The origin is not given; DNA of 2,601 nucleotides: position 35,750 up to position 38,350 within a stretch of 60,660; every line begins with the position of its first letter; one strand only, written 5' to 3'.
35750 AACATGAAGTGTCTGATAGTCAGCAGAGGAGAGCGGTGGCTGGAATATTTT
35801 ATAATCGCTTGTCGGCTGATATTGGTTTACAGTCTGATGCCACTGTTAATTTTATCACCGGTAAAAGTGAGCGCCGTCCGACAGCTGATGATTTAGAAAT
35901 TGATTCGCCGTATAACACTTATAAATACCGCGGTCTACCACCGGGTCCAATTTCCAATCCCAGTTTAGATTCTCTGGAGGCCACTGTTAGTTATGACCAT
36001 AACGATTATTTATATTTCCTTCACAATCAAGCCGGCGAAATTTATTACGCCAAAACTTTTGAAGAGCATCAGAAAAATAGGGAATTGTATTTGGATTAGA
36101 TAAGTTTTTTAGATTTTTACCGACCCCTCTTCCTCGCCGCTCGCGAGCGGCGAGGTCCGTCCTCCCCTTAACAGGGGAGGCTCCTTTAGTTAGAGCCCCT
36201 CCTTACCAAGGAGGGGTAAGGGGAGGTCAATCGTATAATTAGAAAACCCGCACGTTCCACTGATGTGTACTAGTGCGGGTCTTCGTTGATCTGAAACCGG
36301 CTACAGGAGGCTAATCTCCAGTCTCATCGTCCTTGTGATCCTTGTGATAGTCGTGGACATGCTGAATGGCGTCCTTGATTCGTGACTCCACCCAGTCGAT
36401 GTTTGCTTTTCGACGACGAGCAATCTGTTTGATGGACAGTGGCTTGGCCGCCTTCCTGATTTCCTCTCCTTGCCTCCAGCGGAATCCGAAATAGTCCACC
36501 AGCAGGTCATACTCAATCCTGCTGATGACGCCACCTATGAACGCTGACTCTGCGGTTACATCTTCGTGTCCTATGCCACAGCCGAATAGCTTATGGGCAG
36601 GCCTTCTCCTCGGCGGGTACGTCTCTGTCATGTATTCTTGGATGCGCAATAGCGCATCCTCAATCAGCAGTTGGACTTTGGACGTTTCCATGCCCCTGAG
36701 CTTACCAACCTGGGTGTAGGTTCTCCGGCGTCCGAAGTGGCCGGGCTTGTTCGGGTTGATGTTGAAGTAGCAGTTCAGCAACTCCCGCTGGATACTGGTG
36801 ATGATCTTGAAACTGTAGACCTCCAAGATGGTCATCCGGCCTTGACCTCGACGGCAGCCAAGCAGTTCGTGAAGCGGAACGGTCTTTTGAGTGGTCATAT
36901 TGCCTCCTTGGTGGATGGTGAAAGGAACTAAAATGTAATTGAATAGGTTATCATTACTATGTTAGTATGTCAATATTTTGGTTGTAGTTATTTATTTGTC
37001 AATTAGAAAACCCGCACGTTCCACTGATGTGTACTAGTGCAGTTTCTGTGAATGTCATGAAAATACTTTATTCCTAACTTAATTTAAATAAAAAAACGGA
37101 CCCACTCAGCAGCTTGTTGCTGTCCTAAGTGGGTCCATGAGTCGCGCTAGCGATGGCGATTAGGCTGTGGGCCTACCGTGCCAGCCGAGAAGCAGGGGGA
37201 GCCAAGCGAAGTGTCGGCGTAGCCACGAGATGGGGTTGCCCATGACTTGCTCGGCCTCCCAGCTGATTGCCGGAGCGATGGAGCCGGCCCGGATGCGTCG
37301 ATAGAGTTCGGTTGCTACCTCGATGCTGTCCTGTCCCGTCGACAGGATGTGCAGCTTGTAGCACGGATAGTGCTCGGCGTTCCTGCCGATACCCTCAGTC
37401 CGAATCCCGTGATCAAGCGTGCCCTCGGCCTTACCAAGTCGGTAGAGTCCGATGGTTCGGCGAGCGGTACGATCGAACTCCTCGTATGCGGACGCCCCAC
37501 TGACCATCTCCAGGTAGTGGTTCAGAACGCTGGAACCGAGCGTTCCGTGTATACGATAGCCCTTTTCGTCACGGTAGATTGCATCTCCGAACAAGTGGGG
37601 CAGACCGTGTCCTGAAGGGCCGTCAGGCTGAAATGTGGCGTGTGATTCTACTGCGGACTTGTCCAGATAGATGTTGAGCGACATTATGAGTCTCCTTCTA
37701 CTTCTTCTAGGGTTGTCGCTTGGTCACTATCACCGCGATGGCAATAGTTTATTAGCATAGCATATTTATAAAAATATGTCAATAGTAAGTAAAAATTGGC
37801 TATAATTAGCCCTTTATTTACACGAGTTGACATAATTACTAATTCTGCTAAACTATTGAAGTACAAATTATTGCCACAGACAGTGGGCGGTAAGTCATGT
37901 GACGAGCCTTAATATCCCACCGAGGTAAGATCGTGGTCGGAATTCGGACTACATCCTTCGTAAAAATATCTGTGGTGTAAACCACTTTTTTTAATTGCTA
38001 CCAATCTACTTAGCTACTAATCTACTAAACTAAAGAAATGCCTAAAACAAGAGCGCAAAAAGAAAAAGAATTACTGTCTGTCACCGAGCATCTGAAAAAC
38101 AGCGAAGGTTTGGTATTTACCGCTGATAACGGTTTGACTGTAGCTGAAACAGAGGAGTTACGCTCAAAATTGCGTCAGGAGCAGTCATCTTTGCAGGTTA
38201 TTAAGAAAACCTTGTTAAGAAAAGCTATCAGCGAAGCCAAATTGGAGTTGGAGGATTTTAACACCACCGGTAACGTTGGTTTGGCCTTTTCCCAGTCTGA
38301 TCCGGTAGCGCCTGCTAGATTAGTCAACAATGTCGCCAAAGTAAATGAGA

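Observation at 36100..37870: Two GC-rich, self-contained gene cassettes between mltG and rplJ; one is bracketed by a perfect 40-bp direct repeat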

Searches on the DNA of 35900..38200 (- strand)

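Call 48: search_rna_families(source=window, start=35900, end=38200, threshold=evalue, max_evalue=10)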
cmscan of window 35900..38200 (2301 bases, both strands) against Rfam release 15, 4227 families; matches with E-value up to 10: 11.
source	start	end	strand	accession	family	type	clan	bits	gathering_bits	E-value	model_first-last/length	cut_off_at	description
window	37856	38001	+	RF00557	L10_leader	Cis-reg; leader;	-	43.9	44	3.2e-05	1-138/138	no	Ribosomal protein L10 leader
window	36159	36219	-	RF01762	whalefall-1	Gene; sRNA;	-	24.8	37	0.0014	1-56/56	no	Whalefall-1 RNA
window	36090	36155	-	RF02227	sX8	Gene; sRNA;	-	20.1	50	0.62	1-82/82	no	Proteobacterial sRNA sX8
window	37284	37392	+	RF02553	YrlA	Gene; sRNA;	-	19.6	69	0.7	1-114/114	no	Y RNA-like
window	37775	37843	+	RF01691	Bacillus-plasmid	Gene; sRNA;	-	18.3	31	1.1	1-61/61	no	Bacillus-plasmid RNA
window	37967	38054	-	RF00582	SCARNA14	Gene; snRNA; snoRNA; scaRNA;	-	18.3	40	6.9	1-136/136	no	Small Cajal body specific RNA 14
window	36640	36672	+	RF02985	ftsZ-DE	Gene; sRNA;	-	18.2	72.2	2.3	1-69/69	no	ftsZ-DE RNA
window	36192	36282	-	RF02450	ncr1175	Gene; sRNA;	-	17.6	60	5.5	1-110/110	no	Bacillus sRNA ncr1175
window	36616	36659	-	RF02985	ftsZ-DE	Gene; sRNA;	-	17.5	72.2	3.3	1-69/69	no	ftsZ-DE RNA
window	37126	37249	+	RF02055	STnc380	Gene; sRNA;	-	15.4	60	8.7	1-108/108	no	Enterobacterial sRNA STnc380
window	36071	36197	-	RF00166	PrrB_RsmZ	Gene; sRNA;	CL00106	14.9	44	1.8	1-133/133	no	PrrB/RsmZ RNA family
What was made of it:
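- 36100..36236 (.): GC-rich multi-hairpin spacer between the mltG stop and the p195 terminator. It is three hairpins closed by a long-range stem. There is a weak sub-threshold whalefall-1 hit at 36159-36219(-), 24.8 bits against a 37-bit cut-off (call 48).
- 37827..38001 (+): rplJ promoter and L10 leader. This is the host boundary of the island, not part of the cassettes. Rfam L10_leader at 37856-38001 scores 43.9 bits against a 44-bit cut-off, E 3e-5 (call 48).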

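Call 78: search_rna_families(sources=[L086, L089, L092, L093, L094, L096], threshold=gathering)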
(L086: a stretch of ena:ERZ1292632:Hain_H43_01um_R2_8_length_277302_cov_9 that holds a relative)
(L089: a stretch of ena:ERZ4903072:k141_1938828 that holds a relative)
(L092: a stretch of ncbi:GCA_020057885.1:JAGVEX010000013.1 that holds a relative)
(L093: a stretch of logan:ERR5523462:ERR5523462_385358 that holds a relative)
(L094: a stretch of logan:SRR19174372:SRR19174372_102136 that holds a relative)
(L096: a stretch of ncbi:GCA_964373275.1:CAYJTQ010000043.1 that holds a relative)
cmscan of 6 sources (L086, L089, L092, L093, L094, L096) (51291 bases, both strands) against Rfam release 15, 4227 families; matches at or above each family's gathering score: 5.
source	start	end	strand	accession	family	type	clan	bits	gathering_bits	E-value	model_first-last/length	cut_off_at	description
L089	908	978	-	RF00005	tRNA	Gene; tRNA;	CL00001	72.2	29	6.3e-14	1-71/71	no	tRNA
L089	2466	2538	-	RF00005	tRNA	Gene; tRNA;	CL00001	68.5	29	6.7e-13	1-71/71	no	tRNA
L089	5607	5678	+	RF00005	tRNA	Gene; tRNA;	CL00001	67.6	29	1.2e-12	1-71/71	no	tRNA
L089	5418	5489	+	RF00005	tRNA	Gene; tRNA;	CL00001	60.1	29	1.3e-10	1-71/71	no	tRNA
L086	5115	5186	+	RF00005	tRNA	Gene; tRNA;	CL00001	51.8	29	2.5e-08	1-71/71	no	tRNA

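Call 90: search_with_rna_model(model_id=R1, sources=[L002, L086, L089, L090, L092, L093, L094, L096, L097, L098, L099, L100, L004, L006, L007, L008, L009, L011, L013, L014, L015, L016, L017, L018, L020, L021, L025, L028, L029], max_evalue=1)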
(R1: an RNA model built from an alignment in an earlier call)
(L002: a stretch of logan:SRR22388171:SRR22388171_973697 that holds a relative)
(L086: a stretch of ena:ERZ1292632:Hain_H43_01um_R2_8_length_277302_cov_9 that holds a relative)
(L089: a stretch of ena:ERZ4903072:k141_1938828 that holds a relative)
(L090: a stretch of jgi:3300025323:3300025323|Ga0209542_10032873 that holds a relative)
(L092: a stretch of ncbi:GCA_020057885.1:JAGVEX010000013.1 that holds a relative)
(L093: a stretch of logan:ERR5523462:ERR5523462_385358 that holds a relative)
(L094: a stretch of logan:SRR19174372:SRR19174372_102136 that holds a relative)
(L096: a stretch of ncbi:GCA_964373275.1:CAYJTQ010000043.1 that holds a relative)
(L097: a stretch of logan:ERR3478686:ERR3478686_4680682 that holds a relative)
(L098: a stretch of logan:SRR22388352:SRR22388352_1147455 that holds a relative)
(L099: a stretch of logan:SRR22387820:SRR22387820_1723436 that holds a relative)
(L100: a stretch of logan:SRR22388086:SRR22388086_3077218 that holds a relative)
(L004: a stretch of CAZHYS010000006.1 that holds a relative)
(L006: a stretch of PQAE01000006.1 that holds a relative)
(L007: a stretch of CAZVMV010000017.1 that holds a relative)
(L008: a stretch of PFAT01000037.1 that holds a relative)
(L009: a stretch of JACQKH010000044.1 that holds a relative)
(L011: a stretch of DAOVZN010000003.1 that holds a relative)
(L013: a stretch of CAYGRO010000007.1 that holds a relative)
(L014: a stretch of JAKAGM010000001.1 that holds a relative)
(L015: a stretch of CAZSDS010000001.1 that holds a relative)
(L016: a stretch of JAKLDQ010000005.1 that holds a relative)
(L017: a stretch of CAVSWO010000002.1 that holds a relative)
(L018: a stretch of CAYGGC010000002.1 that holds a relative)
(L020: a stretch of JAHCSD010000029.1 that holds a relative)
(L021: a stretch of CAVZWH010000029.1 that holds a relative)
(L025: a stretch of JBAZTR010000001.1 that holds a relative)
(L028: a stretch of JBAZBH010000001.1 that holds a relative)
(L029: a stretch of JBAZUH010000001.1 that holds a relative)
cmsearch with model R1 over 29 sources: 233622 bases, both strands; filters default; matches with E-value up to 1: 12.
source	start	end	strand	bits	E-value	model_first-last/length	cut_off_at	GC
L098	1506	1581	+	76.2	3e-18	1-78/78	no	0.51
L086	5929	6003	+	74.2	1.1e-17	1-78/78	no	0.56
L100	109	187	+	74.2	1.2e-17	1-78/78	no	0.61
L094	3926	4003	+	71.8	5.4e-17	1-78/78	no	0.49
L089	5926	6003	+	71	9.1e-17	1-78/78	no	0.54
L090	2399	2476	+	70.7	1e-16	1-78/78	no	0.53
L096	286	355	+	67.2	1e-15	1-78/78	no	0.59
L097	111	180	+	67.2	1e-15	1-78/78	no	0.59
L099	1197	1268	+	63.1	1.4e-14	1-78/78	no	0.62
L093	3927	4003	+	61.4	4.2e-14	1-78/78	no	0.48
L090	5068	5158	+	15.7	0.23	1-78/78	no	0.59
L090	6501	6557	+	13.8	0.77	1-78/78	no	0.61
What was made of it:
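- On p174-family 5' leader RNA (model R1, built here): The model scores 61-76 bits in 10 family loci (call 90).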

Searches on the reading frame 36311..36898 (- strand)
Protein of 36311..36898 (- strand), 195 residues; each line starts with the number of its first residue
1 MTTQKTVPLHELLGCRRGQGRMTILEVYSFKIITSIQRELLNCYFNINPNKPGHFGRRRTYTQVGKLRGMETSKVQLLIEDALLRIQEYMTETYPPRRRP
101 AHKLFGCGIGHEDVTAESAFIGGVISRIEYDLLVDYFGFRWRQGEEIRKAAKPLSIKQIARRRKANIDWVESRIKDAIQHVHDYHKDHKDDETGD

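Call 4: search_protein_families(library=pfam, proteins=[window:36311-36898:-], max_evalue=1)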
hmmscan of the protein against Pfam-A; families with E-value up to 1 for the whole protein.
window:36311-36898:- (195 aa): 1 family
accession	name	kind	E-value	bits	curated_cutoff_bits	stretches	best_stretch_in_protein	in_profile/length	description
PF04545.22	Sigma70_r4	-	0.025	14.5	24.1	0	36-87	8-49/50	Sigma-70, region 4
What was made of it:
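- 36311..36898 (-): 195-aa ORF (p195). It is a singleton protein made of two diverged repeat units, each with a weak HTH-like segment. Sigma70_r4 E 0.025 (call 4).
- On Sigma-70 / ECF sigma factor (p195): Only Sigma70_r4 was hit, at 14.5 bits against a 24.1-bit cut-off and E 0.025 (call 4).
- Checked: Pfam Sigma70_r4 scores E 0.025, 14.5 bits against a 24.1-bit cut-off, in the first unit only (call 4).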

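Call 5: search_protein_families(library=padloc, proteins=[window:36311-36898:-], max_evalue=1)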
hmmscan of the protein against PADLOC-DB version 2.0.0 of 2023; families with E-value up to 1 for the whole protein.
window:36311-36898:- (195 aa): 0 families

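Call 6: search_protein_families(library=phrogs, proteins=[window:36311-36898:-], max_evalue=1)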
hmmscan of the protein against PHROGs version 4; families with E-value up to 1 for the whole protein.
window:36311-36898:- (195 aa): 2 families
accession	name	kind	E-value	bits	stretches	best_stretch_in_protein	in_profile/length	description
phrog_18992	-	unknown function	0.18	13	1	154-176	38-60/75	-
phrog_9461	-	unknown function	0.21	13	1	134-185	2-54/77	-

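Call 7: search_protein_families(library=ncbifam, proteins=[window:36311-36898:-], max_evalue=1)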
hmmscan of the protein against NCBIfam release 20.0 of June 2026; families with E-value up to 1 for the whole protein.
window:36311-36898:- (195 aa): 1 family
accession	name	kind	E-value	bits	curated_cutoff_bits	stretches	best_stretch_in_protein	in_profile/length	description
NF007573.0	PRK10204.1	equivalog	0.08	13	77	1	57-88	17-48/55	hypothetical protein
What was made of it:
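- On DDE/IS-type transposon or MITE: There is no transposase domain (calls 4-7).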

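Call 13: find_homologous_proteins(query=window:36311-36898:-)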
Query window:36311-36898:- (195 aa): 1 proteins with E <= 0.001 among 135 candidates.
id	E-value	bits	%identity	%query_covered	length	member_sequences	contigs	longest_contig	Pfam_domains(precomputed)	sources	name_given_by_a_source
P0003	9.9e-114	396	100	89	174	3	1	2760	-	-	-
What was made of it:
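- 36311..36898 (-): Only itself was found among 5.8 billion proteins (call 13).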

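Call 16: find_encoding_contigs(protein=P0003, flank=10000)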
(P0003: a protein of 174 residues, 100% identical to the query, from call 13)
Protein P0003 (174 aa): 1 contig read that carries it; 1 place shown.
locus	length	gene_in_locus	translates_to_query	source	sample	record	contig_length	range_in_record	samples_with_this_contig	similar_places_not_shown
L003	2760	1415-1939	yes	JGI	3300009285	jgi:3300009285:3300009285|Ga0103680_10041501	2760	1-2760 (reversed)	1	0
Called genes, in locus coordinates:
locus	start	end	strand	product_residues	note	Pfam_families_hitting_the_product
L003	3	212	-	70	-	?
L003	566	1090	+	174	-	-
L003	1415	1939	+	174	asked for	-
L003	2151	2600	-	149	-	PF02618:YceG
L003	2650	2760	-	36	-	?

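Call 30: predict_structure(protein=window:36311-36898:-)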
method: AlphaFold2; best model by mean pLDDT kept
length: 195 residues; sequences in the alignment: 1
mean_pLDDT: 38.5   pTM: 0.28
mean pLDDT of the five models: 38.5, 36.3, 36.1, 35.9, 35.3
residues with pLDDT >= 90: 0; 70-90: 0; 50-70: 32; < 50: 163
segments of 3 or more residues with pLDDT < 50: 1-151
pLDDT, mean of each block of 10 residues (from residue 1): 30 31 29 32 31 28 28 40 43 37 28 32 43 41 34 50 57 55 58 47
secondary structure, 60 per line:
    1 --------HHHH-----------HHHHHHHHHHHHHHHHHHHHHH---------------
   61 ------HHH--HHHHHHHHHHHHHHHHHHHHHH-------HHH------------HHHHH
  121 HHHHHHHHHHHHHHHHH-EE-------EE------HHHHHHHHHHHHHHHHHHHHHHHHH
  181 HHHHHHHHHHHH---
elements in order: H9-12 H24-45 H72-93 H116-137 H156-192

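Call 34: search_solved_structures(query=window:36311-36898:-, max_evalue=10, show_alignments=3)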
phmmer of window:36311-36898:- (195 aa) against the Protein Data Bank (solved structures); distinct sequences matched with E-value up to 10: 0.

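Call 44: search_dna_similar(query=window:36311-36898:-, collection=phages, mode=protein, max_evalue=1, max_rows=10)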
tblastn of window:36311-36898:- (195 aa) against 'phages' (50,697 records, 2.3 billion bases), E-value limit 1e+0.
No match.

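Call 46: search_dna_similar(query=window:36311-36898:-, collection=plasmids, mode=protein, max_evalue=1, max_rows=10)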
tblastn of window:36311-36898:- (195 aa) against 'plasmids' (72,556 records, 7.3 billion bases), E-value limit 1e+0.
No match.
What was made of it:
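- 36311..36898 (-): No hits in phages, plasmids or PDB (calls 44, 46, 34).
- Tried and rejected: Nothing for p195 (calls 44, 46).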

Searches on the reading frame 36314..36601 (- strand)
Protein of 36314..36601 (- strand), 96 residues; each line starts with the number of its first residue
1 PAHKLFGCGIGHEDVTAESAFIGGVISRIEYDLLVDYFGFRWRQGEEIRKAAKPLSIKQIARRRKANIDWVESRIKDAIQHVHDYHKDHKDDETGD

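Call 80: search_protein_families(library=pfam, proteins=[window:36314-36601:-], max_evalue=10)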
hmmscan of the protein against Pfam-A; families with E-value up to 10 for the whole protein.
seq(96 aa): 0 families
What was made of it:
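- On Sigma-70 / ECF sigma factor (p195): The halves scanned alone gave nothing (call 80).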
